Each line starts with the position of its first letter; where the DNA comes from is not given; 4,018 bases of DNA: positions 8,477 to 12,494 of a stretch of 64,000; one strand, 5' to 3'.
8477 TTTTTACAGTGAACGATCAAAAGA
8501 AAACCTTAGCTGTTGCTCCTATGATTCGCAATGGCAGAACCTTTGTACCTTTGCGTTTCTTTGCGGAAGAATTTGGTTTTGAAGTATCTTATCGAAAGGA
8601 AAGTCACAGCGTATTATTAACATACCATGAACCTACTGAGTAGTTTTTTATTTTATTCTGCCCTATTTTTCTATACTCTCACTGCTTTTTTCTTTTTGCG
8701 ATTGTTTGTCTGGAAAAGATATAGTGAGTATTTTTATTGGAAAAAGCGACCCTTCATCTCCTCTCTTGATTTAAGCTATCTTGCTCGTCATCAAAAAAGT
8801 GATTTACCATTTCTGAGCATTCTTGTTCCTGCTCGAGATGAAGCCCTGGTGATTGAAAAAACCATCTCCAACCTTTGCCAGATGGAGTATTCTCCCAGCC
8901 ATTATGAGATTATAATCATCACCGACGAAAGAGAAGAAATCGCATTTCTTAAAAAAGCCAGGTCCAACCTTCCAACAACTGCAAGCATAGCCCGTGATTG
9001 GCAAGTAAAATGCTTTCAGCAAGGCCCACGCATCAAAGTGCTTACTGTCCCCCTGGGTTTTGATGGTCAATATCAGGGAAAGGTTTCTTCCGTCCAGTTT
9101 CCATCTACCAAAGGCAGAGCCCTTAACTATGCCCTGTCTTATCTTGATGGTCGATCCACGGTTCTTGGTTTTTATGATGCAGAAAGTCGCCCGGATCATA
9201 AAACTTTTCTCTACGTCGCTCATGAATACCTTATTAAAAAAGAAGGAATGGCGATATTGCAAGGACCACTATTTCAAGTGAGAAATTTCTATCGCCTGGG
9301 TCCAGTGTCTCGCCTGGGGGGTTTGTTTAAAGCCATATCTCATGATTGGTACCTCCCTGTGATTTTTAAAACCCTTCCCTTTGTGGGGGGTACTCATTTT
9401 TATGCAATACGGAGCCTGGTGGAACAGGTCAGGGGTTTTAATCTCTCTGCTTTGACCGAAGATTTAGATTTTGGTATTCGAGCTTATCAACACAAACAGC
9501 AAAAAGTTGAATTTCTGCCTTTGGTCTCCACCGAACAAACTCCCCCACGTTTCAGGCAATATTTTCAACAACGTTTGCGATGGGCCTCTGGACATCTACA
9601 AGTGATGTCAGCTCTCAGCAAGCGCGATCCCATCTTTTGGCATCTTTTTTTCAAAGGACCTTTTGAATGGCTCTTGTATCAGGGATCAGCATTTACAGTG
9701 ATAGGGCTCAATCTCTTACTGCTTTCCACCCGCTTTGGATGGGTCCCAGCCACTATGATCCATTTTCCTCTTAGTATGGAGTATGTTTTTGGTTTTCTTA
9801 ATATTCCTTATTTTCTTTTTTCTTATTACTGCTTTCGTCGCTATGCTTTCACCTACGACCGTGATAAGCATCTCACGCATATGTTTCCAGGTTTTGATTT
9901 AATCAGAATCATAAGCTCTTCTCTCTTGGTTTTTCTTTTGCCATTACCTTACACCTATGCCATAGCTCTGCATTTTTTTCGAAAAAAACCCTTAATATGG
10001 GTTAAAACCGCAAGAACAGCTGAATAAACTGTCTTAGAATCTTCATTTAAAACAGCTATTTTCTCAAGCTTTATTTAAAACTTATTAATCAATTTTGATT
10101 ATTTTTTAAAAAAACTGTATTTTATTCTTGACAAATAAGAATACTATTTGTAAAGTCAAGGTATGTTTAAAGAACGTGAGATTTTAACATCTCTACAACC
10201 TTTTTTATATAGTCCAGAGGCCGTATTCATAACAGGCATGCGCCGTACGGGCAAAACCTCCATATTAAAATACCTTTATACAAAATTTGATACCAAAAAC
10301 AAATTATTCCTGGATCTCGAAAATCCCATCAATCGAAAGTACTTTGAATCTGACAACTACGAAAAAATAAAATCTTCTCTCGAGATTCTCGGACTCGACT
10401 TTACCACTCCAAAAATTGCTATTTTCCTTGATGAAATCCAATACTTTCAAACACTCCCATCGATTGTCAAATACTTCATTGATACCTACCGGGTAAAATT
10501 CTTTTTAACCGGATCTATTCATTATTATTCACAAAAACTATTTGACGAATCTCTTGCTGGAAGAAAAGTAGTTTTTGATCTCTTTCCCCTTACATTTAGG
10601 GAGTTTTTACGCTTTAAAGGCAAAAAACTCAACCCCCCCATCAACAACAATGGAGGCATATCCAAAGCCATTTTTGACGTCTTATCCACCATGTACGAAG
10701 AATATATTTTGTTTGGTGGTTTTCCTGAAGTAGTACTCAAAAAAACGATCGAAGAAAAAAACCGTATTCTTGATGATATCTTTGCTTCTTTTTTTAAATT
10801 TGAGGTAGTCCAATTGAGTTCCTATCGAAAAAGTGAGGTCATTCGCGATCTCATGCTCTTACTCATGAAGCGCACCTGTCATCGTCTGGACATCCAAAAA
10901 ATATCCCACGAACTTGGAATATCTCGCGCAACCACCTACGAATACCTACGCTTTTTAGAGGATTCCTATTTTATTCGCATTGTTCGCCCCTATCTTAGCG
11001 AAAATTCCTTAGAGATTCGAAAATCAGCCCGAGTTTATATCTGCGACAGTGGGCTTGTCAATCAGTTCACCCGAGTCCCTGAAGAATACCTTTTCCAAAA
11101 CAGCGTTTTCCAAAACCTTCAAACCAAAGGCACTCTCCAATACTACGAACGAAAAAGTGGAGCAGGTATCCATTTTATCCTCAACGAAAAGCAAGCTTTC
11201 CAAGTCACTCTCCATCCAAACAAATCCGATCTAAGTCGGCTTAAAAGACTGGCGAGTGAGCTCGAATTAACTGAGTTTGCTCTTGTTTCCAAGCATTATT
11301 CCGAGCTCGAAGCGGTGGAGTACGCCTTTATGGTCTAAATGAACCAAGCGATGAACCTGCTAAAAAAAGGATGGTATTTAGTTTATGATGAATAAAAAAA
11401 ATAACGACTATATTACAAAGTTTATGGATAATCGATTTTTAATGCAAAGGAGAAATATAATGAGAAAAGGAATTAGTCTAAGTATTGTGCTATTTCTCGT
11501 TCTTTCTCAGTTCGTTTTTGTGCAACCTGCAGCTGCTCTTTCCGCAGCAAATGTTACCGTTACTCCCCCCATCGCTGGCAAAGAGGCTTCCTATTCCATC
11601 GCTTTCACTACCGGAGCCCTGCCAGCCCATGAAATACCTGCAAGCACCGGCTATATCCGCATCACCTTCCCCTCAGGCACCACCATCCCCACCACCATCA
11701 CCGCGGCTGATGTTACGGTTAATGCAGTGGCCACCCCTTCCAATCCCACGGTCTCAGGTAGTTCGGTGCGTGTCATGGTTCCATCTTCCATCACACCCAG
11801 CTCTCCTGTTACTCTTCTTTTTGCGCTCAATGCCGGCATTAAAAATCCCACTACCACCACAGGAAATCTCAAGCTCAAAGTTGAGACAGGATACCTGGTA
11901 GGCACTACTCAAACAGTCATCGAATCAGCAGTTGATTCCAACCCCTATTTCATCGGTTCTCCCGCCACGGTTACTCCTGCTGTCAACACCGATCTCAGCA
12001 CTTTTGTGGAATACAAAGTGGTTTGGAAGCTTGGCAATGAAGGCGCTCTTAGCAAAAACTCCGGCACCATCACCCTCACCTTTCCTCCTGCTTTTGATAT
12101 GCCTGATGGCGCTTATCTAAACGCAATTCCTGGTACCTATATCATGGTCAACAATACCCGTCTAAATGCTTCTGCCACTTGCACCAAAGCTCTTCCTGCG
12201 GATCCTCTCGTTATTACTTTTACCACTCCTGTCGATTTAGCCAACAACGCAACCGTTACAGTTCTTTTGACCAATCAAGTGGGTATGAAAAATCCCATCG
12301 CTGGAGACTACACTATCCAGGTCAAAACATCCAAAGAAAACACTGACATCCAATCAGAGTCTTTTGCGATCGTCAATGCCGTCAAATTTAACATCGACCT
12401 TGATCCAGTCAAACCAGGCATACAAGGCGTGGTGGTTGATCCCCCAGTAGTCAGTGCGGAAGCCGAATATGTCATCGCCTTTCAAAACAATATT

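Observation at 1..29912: About 30-kb co-directional island: ECF sigma/anti-sigma pair plus four giant secreted multi-module proteins sharing a wall-binding cassette, a GT2 and an AAA ATPase — candidate undescribed surface-layer or surface-fibre system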

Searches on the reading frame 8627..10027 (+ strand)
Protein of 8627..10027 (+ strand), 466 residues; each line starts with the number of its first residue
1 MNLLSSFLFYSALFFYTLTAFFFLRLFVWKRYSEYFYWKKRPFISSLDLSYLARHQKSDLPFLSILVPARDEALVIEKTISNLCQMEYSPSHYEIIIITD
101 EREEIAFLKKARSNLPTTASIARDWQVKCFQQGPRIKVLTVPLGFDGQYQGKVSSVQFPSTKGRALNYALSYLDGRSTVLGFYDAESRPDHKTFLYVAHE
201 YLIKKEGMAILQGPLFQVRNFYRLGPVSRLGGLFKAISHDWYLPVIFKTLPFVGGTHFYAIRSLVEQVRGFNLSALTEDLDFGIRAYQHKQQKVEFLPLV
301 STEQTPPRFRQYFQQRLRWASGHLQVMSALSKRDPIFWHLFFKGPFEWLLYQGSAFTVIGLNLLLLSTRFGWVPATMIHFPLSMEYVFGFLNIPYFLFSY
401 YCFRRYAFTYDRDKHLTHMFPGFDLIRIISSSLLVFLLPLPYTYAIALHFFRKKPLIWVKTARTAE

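Call 3: search_protein_families(library=pfam, proteins=[window:8627-10027:+], max_evalue=0.01)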
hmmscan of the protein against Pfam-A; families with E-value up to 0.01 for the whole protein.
window:8627-10027:+ (466 aa): 3 families
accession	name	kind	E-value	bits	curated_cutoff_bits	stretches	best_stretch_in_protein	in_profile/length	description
PF13632.12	Glyco_trans_2_3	-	1.1e-15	58.4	27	1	184-379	6-185/198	Glycosyl transferase family group 2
PF13641.12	Glyco_tranf_2_3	-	1e-11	45.7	27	1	63-321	3-229/230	Glycosyltransferase like family 2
PF00535.33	Glycos_transf_2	-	0.00027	21.3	23.3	0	64-102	1-37/168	Glycosyl transferase family 2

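Call 9: find_encoding_contigs(protein=window:8627-10027:+, flank=10000, max_places=6)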
Protein window:8627-10027:+ (466 aa): 7 contigs read that carry it; 1 place shown.
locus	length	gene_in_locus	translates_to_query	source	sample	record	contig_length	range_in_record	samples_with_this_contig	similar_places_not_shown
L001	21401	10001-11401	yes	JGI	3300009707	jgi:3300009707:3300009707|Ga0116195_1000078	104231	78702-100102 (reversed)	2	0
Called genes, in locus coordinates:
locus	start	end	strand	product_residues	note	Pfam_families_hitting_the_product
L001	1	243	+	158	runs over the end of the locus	PF13185:GAF_2, PF01590:GAF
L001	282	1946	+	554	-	PF05547:Peptidase_M6 (weak), PF19190:BACON_2 (weak), PF22544:HYDIN_VesB_CFA65-like_Ig (weak), PF00404:Dockerin_1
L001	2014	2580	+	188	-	PF07638:Sigma70_ECF (faint), PF04542:Sigma70_r2, PF08281:Sigma70_r4_2, PF04545:Sigma70_r4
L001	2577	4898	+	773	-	-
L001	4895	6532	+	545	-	PF09136:Glucodextran_B (faint), PF07833:Cu_amine_oxidN1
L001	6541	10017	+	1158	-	PF07833:Cu_amine_oxidN1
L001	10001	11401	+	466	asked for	PF13641:Glyco_tranf_2_3, PF13632:Glyco_trans_2_3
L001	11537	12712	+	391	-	PF13173:AAA_14, PF13635:DUF4143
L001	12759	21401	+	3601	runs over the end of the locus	PF10989:DUF2808 (faint), PF09136:Glucodextran_B, PF07833:Cu_amine_oxidN1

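Call 23: search_protein_families(library=ncbifam, proteins=[window:8627-10027:+], max_evalue=0.01)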
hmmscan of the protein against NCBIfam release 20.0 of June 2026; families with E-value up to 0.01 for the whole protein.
window:8627-10027:+ (466 aa): 6 families
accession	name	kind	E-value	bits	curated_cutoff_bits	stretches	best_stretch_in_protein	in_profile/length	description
TIGR03937.1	PgaC_IcaA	equivalog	1e-11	44.5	422.3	2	261-407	208-358/407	poly-beta-1,6-N-acetyl-D-glucosamine synthase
TIGR03030.1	CelA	equivalog_domain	2.9e-09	35.5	699.1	1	54-327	124-381/714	UDP-forming cellulose synthase catalytic subunit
NF053846.1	glyco_with_XrtP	equivalog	3e-05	22.9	520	0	274-351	249-325/440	XrtP-associated glycosyltransferase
TIGR03469.1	HpnB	hypoth_equivalog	4.5e-05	22.6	379.25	1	55-104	38-86/386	hopene-associated glycosyltransferase HpnB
NF041865.1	EpsU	equivalog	0.00049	19.2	700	1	63-112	41-89/394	exopolysaccharide biosynthesis GT2 family glycosyltransferase EpsU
NF012033.0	PRK15489.1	equivalog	0.0063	14.7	537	0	22-89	36-100/703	glycosyl transferase family protein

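Call 46: search_solved_structures(query=window:8627-10027:+, max_evalue=0.01)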
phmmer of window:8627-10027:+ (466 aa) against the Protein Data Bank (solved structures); distinct sequences matched with E-value up to 0.01: 3.
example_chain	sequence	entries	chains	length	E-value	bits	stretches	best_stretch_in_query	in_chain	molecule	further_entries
5ej1_A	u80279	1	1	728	0.0018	20.5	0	161-338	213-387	Putative cellulose synthase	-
4hg6_A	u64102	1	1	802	0.0023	20.1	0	161-338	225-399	Cellulose Synthase Subunit A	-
4p00_A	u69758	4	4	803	0.0023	20.1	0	161-338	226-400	Cellulose Synthase A subunit | Cellulose Synthase subunit A | Putative cellulose synthase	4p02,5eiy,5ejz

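Call 67: search_protein_families(library=pfam, proteins=[L001:282-1946:+], max_evalue=0.01)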
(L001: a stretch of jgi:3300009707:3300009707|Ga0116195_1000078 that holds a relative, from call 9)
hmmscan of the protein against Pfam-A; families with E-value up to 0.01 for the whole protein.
L001:282-1946:+ (554 aa): 8 families
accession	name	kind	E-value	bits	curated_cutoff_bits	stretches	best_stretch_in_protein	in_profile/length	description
PF05547.17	Peptidase_M6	-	1.4e-08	34.8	22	1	59-229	51-261/294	Immune inhibitor A peptidase M6, catalytic domain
PF00404.24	Dockerin_1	-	6.9e-08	33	22.9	1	498-547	1-51/57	Dockerin type I domain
PF19190.6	BACON_2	-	1.4e-06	28.5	25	1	402-493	2-92/94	Viral BACON domain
PF18984.5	DUF5717_N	-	1.6e-06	26.8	25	1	396-498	14-116/875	Family of unknown function (DUF5717)N-terminal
PF22544.2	HYDIN_VesB_CFA65-like_Ig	-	2.4e-06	28.1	25.5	1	400-492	1-97/100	HYDIN/CFA65/VesB-like, Ig-like domain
PF07610.17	DUF1573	-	0.00049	20.5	26.1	1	403-493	2-95/98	Protein of unknown function (DUF1573)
PF14874.12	PapD-like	-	0.00053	20.5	27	1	400-442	2-44/102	Flagellar-associated PapD-like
PF22073.2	Cep192_D4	-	0.0075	16.9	35.5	0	400-440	2-42/112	Cep192 domain 4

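Call 84: search_protein_families(library=padloc, proteins=[window:8627-10027:+], max_evalue=0.001)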
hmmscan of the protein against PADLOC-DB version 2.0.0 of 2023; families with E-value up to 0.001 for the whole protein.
window:8627-10027:+ (466 aa): 0 families

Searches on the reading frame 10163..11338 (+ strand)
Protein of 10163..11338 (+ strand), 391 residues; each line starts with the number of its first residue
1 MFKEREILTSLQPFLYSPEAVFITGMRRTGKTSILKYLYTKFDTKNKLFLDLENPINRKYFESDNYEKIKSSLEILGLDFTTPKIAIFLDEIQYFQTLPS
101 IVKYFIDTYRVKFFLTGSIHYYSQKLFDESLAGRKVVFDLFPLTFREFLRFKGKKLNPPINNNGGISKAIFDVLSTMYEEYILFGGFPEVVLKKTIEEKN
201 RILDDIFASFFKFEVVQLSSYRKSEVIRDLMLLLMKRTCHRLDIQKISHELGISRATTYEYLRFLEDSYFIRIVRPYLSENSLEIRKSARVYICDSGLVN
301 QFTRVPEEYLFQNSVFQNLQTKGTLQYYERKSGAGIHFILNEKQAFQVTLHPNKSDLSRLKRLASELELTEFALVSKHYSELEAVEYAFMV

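Call 3: search_protein_families(library=pfam, proteins=[window:10163-11338:+], max_evalue=0.01)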
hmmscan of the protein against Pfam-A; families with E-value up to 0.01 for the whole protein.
window:10163-11338:+ (391 aa): 6 families
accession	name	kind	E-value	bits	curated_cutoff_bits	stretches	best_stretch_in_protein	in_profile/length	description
PF13173.12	AAA_14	-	3.4e-26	92.2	27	1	19-149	3-129/129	AAA domain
PF13635.12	DUF4143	-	3e-15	56.7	28.1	1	215-342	4-147/160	Domain of unknown function (DUF4143)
PF13309.12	HTH_22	-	0.002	18.5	29.6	0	244-263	44-63/63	HTH domain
PF13479.12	AAA_24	-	0.0033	17.7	27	1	20-107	4-71/195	AAA domain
PF04967.18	HTH_10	-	0.0052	17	23.1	0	240-263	22-45/53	HTH DNA binding domain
PF01978.25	TrmB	-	0.0069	16.7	25.6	0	242-274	23-55/68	Sugar-specific transcriptional regulator TrmB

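Call 23: search_protein_families(library=ncbifam, proteins=[window:10163-11338:+], max_evalue=0.01)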
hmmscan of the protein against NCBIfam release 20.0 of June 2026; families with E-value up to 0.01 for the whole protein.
window:10163-11338:+ (391 aa): 2 families
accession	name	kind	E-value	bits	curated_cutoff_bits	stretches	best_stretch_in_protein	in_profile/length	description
TIGR01884.1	cas_HTH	subfamily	0.00062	19.2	60.2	1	241-272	156-187/202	CRISPR-associated CARF protein Csa3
NF041016.1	trans_reg_ArnR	equivalog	0.0058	16.1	400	0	240-326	132-213/269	HTH-type transcriptional activator ArnR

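Call 47: search_solved_structures(query=window:10163-11338:+, max_evalue=0.01)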
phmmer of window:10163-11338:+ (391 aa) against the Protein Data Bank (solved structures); distinct sequences matched with E-value up to 0.01: 0.

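Call 84: search_protein_families(library=padloc, proteins=[window:10163-11338:+], max_evalue=0.001)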
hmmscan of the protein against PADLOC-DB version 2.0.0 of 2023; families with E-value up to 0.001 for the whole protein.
window:10163-11338:+ (391 aa): 11 families
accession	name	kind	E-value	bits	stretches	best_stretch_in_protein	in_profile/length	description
PDLC04787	PDC-S01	-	1.3e-51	173.7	1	3-355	11-362/412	-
PDLC04789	PDC-S01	-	7.3e-48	161.5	1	3-302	2-274/375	-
PDLC04790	PDC-S01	-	2.4e-39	133.3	1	4-311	13-307/422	-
PDLC04788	PDC-S01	-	1e-28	98.5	1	5-316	4-324/448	-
PDLC04786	PDC-S01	-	2.2e-25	87.3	1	17-338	17-371/439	-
PDLC04792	PDC-S01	-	1.4e-18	64.8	1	4-344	3-374/452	-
PDLC04791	PDC-S01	-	9.5e-14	48.9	2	22-147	23-149/395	-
PDLC01268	CasR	-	0.00014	19.9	1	217-274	121-169/179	"CAS-I,CAS-II,CAS-III,CAS-IV,CAS-V,CAS-VI; associated_signaling"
PDLC01434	CasR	-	0.00036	18.5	1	240-271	140-171/191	"CAS-I,CAS-II,CAS-III,CAS-IV,CAS-V,CAS-VI; associated_signaling"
PDLC04475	PDC-M16A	-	0.00057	16.5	1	5-49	17-62/721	-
PDLC01849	CARF3--CARF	-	0.00098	16.9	0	243-272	153-182/197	-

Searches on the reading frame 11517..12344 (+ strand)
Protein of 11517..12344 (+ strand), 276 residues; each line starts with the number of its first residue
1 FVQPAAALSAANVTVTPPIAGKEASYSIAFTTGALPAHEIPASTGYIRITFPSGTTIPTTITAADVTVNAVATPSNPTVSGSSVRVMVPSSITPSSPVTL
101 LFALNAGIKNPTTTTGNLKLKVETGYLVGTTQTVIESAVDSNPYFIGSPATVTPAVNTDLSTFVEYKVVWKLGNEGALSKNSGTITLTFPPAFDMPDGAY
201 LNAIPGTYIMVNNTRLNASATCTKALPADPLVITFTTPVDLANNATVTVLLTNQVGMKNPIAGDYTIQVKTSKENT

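Call 13: search_solved_structures(query=window:11517-12344:+, max_evalue=1)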
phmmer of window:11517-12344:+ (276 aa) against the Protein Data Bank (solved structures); distinct sequences matched with E-value up to 1: 0.
